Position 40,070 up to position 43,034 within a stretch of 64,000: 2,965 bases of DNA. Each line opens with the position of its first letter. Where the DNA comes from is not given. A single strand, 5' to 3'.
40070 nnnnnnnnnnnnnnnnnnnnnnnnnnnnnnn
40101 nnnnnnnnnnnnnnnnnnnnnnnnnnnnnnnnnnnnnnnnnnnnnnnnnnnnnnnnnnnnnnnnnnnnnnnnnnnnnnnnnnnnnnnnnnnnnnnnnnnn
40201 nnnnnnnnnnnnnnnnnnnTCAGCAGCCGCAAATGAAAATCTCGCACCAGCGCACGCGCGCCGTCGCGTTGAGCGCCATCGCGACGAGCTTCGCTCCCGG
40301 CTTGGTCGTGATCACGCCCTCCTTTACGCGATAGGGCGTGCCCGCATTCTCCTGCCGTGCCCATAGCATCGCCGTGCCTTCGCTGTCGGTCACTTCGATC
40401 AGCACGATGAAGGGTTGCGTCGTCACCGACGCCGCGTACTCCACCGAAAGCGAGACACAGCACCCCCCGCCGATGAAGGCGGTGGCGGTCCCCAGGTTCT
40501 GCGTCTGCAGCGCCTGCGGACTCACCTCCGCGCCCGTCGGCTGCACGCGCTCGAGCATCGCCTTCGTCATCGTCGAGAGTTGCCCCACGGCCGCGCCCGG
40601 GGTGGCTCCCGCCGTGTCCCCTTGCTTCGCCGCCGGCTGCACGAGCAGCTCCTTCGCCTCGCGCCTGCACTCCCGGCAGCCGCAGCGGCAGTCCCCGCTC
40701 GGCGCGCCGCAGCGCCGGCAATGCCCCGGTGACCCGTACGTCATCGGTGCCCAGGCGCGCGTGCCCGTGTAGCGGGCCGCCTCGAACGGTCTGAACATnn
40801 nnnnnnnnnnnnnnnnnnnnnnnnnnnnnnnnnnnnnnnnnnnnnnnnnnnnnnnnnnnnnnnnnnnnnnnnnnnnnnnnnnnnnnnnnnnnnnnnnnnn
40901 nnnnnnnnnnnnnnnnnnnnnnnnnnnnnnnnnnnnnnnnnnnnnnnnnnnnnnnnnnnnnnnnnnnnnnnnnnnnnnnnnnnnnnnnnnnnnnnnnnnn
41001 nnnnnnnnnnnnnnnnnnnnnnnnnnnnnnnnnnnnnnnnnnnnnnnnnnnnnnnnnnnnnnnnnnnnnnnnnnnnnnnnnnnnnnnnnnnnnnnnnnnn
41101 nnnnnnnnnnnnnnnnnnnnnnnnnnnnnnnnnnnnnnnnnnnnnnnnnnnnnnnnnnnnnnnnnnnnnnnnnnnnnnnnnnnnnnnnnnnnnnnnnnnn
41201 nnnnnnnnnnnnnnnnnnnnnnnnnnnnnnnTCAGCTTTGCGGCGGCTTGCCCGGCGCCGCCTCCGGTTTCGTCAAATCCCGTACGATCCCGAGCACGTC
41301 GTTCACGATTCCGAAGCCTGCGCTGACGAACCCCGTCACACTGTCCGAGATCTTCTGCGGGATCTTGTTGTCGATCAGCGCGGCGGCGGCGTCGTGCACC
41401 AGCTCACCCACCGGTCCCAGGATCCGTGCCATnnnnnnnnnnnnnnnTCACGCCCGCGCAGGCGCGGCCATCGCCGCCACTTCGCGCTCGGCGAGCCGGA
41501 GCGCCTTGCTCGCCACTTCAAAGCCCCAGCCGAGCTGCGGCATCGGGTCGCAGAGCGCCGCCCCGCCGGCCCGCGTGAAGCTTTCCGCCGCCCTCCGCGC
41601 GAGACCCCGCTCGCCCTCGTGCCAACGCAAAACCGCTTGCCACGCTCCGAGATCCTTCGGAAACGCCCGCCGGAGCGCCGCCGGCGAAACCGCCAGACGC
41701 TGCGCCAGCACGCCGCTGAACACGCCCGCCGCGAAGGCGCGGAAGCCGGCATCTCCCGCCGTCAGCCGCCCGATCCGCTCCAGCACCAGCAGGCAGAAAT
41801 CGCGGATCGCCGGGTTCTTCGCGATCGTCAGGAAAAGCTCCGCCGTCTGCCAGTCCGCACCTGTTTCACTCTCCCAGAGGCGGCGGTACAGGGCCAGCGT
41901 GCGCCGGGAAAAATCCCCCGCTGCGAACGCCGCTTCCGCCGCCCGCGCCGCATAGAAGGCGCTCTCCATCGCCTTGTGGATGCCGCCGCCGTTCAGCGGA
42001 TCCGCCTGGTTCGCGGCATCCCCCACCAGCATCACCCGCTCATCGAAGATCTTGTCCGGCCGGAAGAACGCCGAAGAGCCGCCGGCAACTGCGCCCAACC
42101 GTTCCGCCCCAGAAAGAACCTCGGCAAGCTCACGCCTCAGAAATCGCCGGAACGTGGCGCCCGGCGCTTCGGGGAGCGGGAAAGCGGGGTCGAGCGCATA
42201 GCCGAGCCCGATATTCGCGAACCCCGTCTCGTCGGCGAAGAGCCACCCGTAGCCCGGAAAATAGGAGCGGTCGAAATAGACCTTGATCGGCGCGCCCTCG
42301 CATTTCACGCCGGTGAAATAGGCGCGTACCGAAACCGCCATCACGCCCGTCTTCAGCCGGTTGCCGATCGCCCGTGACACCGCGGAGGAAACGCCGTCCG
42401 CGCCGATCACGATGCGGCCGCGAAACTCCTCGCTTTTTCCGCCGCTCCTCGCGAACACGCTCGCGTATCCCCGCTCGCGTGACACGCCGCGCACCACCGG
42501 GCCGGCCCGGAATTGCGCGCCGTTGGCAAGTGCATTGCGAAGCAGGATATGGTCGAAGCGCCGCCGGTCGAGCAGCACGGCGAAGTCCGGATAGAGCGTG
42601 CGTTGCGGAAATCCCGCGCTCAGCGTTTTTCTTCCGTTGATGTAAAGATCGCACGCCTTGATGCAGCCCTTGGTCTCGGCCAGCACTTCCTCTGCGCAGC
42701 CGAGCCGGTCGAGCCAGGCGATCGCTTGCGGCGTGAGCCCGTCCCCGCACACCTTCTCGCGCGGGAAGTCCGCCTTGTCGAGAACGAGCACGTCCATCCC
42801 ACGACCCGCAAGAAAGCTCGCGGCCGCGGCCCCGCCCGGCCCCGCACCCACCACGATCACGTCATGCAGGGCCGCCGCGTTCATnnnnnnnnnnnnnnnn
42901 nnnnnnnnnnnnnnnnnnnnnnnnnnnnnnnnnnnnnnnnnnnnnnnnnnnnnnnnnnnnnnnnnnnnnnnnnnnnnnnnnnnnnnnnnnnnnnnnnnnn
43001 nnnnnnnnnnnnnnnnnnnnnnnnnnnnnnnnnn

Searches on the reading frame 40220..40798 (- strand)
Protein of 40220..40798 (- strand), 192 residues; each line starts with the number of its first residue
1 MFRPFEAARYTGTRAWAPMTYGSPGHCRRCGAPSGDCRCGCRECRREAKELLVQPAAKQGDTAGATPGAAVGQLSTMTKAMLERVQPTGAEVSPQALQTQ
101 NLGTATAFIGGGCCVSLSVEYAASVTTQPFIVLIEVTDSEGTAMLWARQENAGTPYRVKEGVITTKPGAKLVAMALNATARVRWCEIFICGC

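Call 5: search_protein_families(library=pfam, max_evalue=0.1, proteins=[window:40220-40798:-])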
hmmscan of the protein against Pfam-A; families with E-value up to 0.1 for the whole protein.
window:40220-40798:- (192 aa): 0 families

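Call 6: search_protein_families(library=ncbifam, max_evalue=0.1, proteins=[window:40220-40798:-])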
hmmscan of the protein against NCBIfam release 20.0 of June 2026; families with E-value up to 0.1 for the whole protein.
window:40220-40798:- (192 aa): 0 families

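Call 44: search_protein_families(library=padloc, max_evalue=0.1, proteins=[window:40220-40798:-])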
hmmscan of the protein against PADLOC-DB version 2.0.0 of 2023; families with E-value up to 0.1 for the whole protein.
window:40220-40798:- (192 aa): 0 families

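Call 45: search_protein_families(library=phrogs, max_evalue=0.1, proteins=[window:40220-40798:-])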
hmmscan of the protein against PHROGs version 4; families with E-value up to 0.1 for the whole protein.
window:40220-40798:- (192 aa): 0 families

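Call 47: find_homologous_proteins(query=window:40220-40798:-, max_evalue=0.001)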
Query window:40220-40798:- (192 aa): 324 proteins with E <= 0.001 among 454 candidates; the best 120 are listed.
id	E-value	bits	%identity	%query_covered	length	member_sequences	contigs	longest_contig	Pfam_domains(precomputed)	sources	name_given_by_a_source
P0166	2.7e-124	430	100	100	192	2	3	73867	-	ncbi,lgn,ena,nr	ncbi:MAG: hypothetical protein M0002_14900 [Rhodospirillales bacterium]|nr:hypothetical protein [Rho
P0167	8.4e-85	301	75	100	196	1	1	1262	-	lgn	-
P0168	1.1e-79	284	73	100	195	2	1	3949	-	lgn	-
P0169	1.6e-77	277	70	100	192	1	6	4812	-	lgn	-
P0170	1.3e-76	274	70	100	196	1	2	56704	-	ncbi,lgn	-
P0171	1.8e-76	274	68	100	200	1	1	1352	-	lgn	-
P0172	5.0e-75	269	67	100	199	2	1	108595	-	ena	-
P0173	2.7e-70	254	64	100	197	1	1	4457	-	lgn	-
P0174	1.7e-68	248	63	100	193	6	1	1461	-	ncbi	ncbi:MAG: hypothetical protein ACREFU_20690 [Acetobacteraceae bacterium]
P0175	3.0e-66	241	59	100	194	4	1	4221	-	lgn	-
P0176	2.2e-65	238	62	100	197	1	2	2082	-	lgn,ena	-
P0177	8.8e-52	193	52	95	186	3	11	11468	-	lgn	-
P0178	2.0e-51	192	59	95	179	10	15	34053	-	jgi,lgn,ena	jgi:hypothetical protein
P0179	1.0e-49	187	55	95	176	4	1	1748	-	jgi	jgi:hypothetical protein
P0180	1.2e-49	186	52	99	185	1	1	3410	-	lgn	-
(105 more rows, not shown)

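Call 55: predict_structure(alignment_id=A2)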
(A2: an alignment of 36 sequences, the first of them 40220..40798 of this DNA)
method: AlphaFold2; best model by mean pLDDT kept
length: 192 residues; sequences in the alignment: 36
mean_pLDDT: 75.5   pTM: 0.65
mean pLDDT of the five models: 75.5, 74.0, 73.3, 72.6, 71.4
residues with pLDDT >= 90: 62; 70-90: 59; 50-70: 53; < 50: 18
segments of 3 or more residues with pLDDT < 50: 1-6, 8-10, 13-15
pLDDT, mean of each block of 10 residues (from residue 1): 46 51 71 74 70 79 51 67 69 65 90 87 92 91 90 92 79 94 82 51
secondary structure, 60 per line:
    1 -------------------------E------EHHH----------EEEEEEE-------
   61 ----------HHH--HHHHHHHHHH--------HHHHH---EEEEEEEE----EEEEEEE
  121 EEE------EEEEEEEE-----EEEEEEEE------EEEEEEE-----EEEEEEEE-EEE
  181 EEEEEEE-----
elements in order: E47-53 H76-85 H94-98 E102-109 E114-123 E130-137 E143-150 E157-163 E169-176 E178-187
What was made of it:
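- On ComQ/PalQ/ChrPC trans-IDS-like peptide prenyltransferases: They are folded beta-sandwich proteins with the Trp in the last strand (call 55).
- Closest known: trans-IDS-like peptide tryptophan prenyltransferases ComQ, PalQ and the ChrPC P domain. Different: The Trp lies in a beta-strand (call 55).
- The last five residues of g12 are unstructured in its model (call 55). The conserved Trp of g11/g12 lies inside the last beta-strand of the sandwich, not at a free end (call 55).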

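Call 57: fold_search(model_id=the predicted structure, library=pdb)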
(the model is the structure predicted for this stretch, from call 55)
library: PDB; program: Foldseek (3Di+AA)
matches with E <= 10: 1504; with E <= 0.001: 0
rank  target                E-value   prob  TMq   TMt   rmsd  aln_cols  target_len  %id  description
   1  8okh_B                1.2e-03  1.00  0.24  0.27   7.1       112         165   11  Crystal structure of Bdellovibrio bacteriovorus Bd1399 (released 2023-10-25)
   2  7zvo                  1.5e-03  1.00  0.28  0.38   4.5        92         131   18  Structure of CBM BT0996-C from Bacteroides thetaiotaomicron (released 2023-02-08)
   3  8iq9_B                1.6e-03  1.00  0.29  0.12   6.4        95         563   15  Crystal structure of trimeric K2-2 TSP in complex with tetrasaccharide and octasaccharide (released 2024-02-21)
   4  8okh_A                1.6e-03  0.98  0.22  0.25   7.6       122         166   11  Crystal structure of Bdellovibrio bacteriovorus Bd1399 (released 2023-10-25)
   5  8hhe_B                2.1e-03  1.00  0.33  0.11   3.9       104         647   10  Crystal structure of Cry5B from Bacillus thuringiensis at 4.5 A resolution (released 2022-12-07)
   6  4d0q                  2.2e-03  1.00  0.32  0.37   4.4        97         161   11  Hyaluronan Binding Module of the Streptococcal Pneumoniae Hyaluronate Lyase (released 2014-08-06)
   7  4k6b_B                2.2e-03  1.00  0.30  0.36   9.4       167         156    9  Atomic structure of bacteriophage HS1 tail needle knob (released 2013-08-28)
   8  8hhe_A                2.6e-03  1.00  0.33  0.11   3.9       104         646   10  Crystal structure of Cry5B from Bacillus thuringiensis at 4.5 A resolution (released 2022-12-07)
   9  8iq9_A                2.9e-03  1.00  0.28  0.11   6.6        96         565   17  Crystal structure of trimeric K2-2 TSP in complex with tetrasaccharide and octasaccharide (released 2024-02-21)
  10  1gui_A                2.9e-03  1.00  0.28  0.33   6.7        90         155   11  CBM4 structure and function (released 2002-09-26)
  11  5w6h_A                3.2e-03  1.00  0.32  0.10   4.0        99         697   14  Crystal structure of Bacteriophage CBA120 tailspike protein 4 enzymatically active domain (TSP4dN, orf213) (released 2018-10-24)
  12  4tlg_A                3.3e-03  1.00  0.31  0.17   5.1       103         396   14  Crystal structure of SEC14-like protein 4 (SEC14L4) (released 2014-07-02)
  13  8iqe_B                3.3e-03  1.00  0.28  0.12   6.6        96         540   17  Crystal structure of tetrameric K2-2 TSP (released 2024-02-21)
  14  5awo                  3.7e-03  1.00  0.28  0.11   5.4        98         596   14  Arthrobacter globiformis T6 isomalto-dextranse (released 2015-09-09)
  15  3rwn_C                3.7e-03  0.99  0.30  0.36   9.5       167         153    7  Atomic structure of bacteriophage sf6 tail needle knob (released 2011-06-08)
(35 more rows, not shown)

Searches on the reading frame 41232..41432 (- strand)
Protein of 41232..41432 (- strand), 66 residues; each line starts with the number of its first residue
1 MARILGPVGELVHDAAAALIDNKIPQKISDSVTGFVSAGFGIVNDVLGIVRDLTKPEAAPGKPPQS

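Call 44: search_protein_families(library=padloc, max_evalue=0.1, proteins=[window:41232-41432:-])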
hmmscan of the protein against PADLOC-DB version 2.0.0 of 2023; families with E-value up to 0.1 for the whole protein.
window:41232-41432:- (66 aa): 0 families

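Call 45: search_protein_families(library=phrogs, max_evalue=0.1, proteins=[window:41232-41432:-])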
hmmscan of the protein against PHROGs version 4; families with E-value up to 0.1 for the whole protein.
window:41232-41432:- (66 aa): 1 family
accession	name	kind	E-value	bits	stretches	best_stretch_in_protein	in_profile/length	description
phrog_13165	-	unknown function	0.095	13.8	1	3-60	6-58/76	-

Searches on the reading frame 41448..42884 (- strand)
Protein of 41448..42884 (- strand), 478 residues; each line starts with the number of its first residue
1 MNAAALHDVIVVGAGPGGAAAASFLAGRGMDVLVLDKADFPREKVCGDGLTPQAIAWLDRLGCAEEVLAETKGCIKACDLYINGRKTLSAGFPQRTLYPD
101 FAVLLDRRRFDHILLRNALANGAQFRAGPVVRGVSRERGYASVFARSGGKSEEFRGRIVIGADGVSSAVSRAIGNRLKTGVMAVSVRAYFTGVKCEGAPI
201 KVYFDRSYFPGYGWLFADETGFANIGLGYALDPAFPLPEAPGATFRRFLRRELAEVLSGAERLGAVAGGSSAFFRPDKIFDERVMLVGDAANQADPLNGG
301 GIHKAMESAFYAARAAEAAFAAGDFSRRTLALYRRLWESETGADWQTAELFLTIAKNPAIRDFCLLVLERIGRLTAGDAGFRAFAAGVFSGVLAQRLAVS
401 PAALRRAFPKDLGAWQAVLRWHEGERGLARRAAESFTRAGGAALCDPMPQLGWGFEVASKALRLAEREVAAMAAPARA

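Call 5: search_protein_families(library=pfam, max_evalue=0.1, proteins=[window:41448-42884:-])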
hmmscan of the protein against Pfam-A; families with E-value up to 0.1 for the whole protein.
window:41448-42884:- (478 aa): 15 families
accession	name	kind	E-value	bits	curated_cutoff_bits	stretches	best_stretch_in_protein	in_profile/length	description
PF01494.25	FAD_binding_3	-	7.8e-24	85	22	2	8-195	3-187/349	FAD binding domain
PF04820.20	Trp_halogenase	-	2.2e-12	47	21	2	8-83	1-80/458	Tryptophan halogenase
PF01266.30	DAO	-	4e-08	33.6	27.9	2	8-41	1-34/353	FAD dependent oxidoreductase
PF13450.12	NAD_binding_8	-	8.3e-07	29.6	21.9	1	11-40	1-30/68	NAD(P)-binding Rossmann-like domain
PF07992.20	Pyr_redox_2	-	2.8e-05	24.1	26.1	1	7-44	1-33/291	Pyridine nucleotide-disulphide oxidoreductase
PF00890.30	FAD_binding_2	-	6.5e-05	22.7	20.4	1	8-39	1-32/414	FAD binding domain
PF12831.13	FAD_oxidored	-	0.00012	22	27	1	8-60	1-48/416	FAD dependent oxidoreductase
PF03486.20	HI0933_like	-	0.00021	21.3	50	1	7-47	1-41/244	HI0933-like protein Rossmann domain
PF22578.2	GGR_cat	-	0.00054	20.2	27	1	184-252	4-71/88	Geranylgeranyl reductase catalytic domain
PF01946.23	Thi4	-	0.0021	17.8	26.2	1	5-37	16-49/235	Thi4 family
PF01134.28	GIDA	-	0.0067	16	22.1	1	8-47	1-29/391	Glucose inhibited division protein A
PF00070.33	Pyr_redox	-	0.013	16.4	22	1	9-42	2-35/82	Pyridine nucleotide-disulphide oxidoreductase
PF05834.18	Lycopene_cycl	-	0.019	14.5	23.4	1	8-180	1-157/380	Lycopene cyclase protein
PF21799.2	MurD-like_N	-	0.03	15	27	1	8-42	2-36/88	Mur ligase MurD-like, N-terminal domain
PF13738.12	Pyr_redox_3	-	0.06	13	30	1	10-38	1-30/305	Pyridine nucleotide-disulphide oxidoreductase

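Call 6: search_protein_families(library=ncbifam, max_evalue=0.1, proteins=[window:41448-42884:-])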
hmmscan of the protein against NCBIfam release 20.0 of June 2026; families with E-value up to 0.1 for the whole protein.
window:41448-42884:- (478 aa): 121 families (the best 25 are shown)
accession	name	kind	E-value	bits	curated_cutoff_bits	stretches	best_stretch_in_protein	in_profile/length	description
TIGR02032.1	GG-red-SF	subfamily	4.8e-58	197.2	158.8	1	8-315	2-296/297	geranylgeranyl reductase family protein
NF045655.1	MkRedMenJ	equivalog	3.6e-34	118.3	700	1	7-316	5-315/406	menaquinone reductase MenJ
NF041080.1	DGGGPL_reductase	equivalog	2.2e-31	109.2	580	1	7-346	2-341/447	digeranylgeranylglycerophospholipid reductase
NF049967.1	QhpG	equivalog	1.1e-30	106.9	240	1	9-324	1-294/423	flavin-dependent monooxygenase QhpG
TIGR02023.1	BchP-ChlP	subfamily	2.1e-26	92.9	343.3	1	8-342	2-322/388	geranylgeranyl diphosphate reductase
NF041385.1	Dggglyphlred_Halo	equivalog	3.4e-24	85.1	700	2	105-345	92-344/405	digeranylgeranylglycerophospholipid reductase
NF041160.1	DGGPL_Thplmales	equivalog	6e-23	81.4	780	1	7-336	4-330/396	digeranylgeranylglycerophospholipid reductase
NF033113.0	halo_ClmS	equivalog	3.7e-22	78.5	900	1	8-337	4-342/570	chloramphenicol-biosynthetic FADH2-dependent halogenase CmlS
NF005313.0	PRK06847.1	subfamily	2e-16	59.9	372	1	5-174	3-171/375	hypothetical protein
NF004832.0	PRK06184.1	subfamily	3.5e-16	59.1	476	1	3-177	3-181/506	hypothetical protein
NF004834.1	PRK06185.1-3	subfamily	5.2e-16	58.4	500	1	7-176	8-179/420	FAD-dependent oxidoreductase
NF004780.0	PRK06126.1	subfamily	4.5e-15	54.9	445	2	6-69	8-71/552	hypothetical protein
NF038171.1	maturase_LodB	equivalog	5e-15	55.5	400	2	8-191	1-185/361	lysine-epsilon-oxidase maturase LodB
NF038174.1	maturase_GoxB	equivalog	1.7e-14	53.7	400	2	7-179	1-167/358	glycine oxidase maturase GoxB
NF033145.1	rif_monoox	equivalog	1.7e-14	53.6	800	1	8-174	2-161/472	rifampin monooxygenase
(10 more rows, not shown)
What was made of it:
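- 41448..42884 (-): g9: geranylgeranyl-reductase-family flavoprotein. TIGR02032 197 bits against a 158.8 cut-off (call 6).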

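Call 43: search_solved_structures(query=window:41448-42884:-, max_evalue=0.00001, show_alignments=2)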
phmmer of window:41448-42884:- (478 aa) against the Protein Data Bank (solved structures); distinct sequences matched with E-value up to 0.00001: 36.
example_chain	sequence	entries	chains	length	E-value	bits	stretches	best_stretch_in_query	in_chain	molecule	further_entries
3oz2_A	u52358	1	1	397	1.1e-24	90.3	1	6-338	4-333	Digeranylgeranylglycerophospholipid reductase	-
3e1t_A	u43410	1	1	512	9.4e-24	87.2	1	6-349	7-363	Halogenase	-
7fco_A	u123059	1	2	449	6.1e-21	77.9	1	8-335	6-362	ChlB4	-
3i3l_A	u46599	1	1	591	4.3e-20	75.2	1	8-339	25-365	Alkylhalidase CmlS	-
5bul_A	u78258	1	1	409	1.1e-16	63.9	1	1-338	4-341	flavin-dependent halogenase triple mutant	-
5bva_A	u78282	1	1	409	5.7e-16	61.5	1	1-334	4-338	flavin-dependent halogenase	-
5dbj_E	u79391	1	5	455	8.6e-16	61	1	95-335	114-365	FADH2-dependent halogenase PltA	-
5buk_A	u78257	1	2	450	1.2e-14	57.2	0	250-337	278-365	FADH2-dependent halogenase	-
4opl_A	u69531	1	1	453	3.9e-14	55.5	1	200-352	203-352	Conserved Archaeal protein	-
4opt_A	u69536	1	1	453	4e-14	55.5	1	200-352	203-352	Conserved Archaeal protein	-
3atq_A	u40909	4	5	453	2.5e-13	52.8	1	200-352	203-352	Conserved Archaeal protein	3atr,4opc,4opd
4opg_A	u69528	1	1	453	2.6e-13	52.8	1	200-352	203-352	Conserved Archaeal protein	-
4opu_A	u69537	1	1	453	3e-13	52.6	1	7-352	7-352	Conserved Archaeal protein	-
4opi_A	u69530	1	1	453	1.3e-12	50.5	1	200-352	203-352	Conserved Archaeal protein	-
3nix_A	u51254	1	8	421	3.1e-12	49.2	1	8-316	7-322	Flavoprotein/dehydrogenase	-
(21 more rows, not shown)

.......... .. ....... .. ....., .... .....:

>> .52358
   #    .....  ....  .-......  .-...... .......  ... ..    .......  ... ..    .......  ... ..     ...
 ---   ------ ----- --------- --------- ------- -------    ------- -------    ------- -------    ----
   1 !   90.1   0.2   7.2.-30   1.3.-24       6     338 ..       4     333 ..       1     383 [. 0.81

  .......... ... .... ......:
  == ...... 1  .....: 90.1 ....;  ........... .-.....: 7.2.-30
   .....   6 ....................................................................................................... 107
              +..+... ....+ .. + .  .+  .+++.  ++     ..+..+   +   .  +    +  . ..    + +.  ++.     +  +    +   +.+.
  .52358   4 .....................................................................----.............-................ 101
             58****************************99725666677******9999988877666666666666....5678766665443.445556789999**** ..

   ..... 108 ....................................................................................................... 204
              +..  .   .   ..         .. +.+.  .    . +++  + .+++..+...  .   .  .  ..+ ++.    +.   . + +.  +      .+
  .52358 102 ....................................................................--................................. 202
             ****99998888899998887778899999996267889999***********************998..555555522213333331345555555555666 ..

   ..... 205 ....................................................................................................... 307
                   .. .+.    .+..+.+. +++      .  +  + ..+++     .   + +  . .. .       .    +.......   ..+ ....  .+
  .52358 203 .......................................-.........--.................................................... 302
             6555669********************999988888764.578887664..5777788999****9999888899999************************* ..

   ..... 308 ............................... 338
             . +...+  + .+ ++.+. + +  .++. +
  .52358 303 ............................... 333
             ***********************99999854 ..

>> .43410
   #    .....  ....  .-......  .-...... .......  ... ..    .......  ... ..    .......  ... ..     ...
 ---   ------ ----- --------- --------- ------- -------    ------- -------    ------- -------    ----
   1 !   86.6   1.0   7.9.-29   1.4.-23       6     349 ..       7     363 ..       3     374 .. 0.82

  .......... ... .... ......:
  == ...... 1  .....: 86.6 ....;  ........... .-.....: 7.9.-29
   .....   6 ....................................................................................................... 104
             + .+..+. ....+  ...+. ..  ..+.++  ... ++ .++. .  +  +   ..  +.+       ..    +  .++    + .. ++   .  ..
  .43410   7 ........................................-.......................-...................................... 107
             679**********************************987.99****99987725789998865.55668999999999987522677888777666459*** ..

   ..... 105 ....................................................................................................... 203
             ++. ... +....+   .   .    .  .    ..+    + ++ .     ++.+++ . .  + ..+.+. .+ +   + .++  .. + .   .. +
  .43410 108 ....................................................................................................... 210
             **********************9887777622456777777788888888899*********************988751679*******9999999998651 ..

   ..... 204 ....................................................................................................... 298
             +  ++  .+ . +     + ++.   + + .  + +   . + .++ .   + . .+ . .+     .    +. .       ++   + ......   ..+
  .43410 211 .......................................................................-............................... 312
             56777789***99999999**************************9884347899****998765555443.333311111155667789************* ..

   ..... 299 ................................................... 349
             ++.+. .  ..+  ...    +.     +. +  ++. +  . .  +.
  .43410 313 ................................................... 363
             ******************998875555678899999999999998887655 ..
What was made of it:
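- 41448..42884 (-): Best PDB sequence hit is 3oz2 at 1.1e-24 (call 43).
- On Geranylgeranyl reductase family (TIGR02032), for g9: Alignment to 3oz2 shows VCGDGL/RCGEGL and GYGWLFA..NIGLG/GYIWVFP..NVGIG (call 43).
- Closest known: Archaeal/bacterial geranylgeranyl reductases. Same: It aligns over residues 6-338, including the Cys motif and the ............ stretch (calls 6, 43).
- Closest known: Archaeal/bacterial geranylgeranyl reductases. Different: QhpG/LodB-type Trp-modifying flavoproteins also hit, below their cut-offs (calls 6, 43).
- g9 passes the GGR family cut-off and aligns on the GGR Cys and YxWxF motifs (calls 6, 43).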
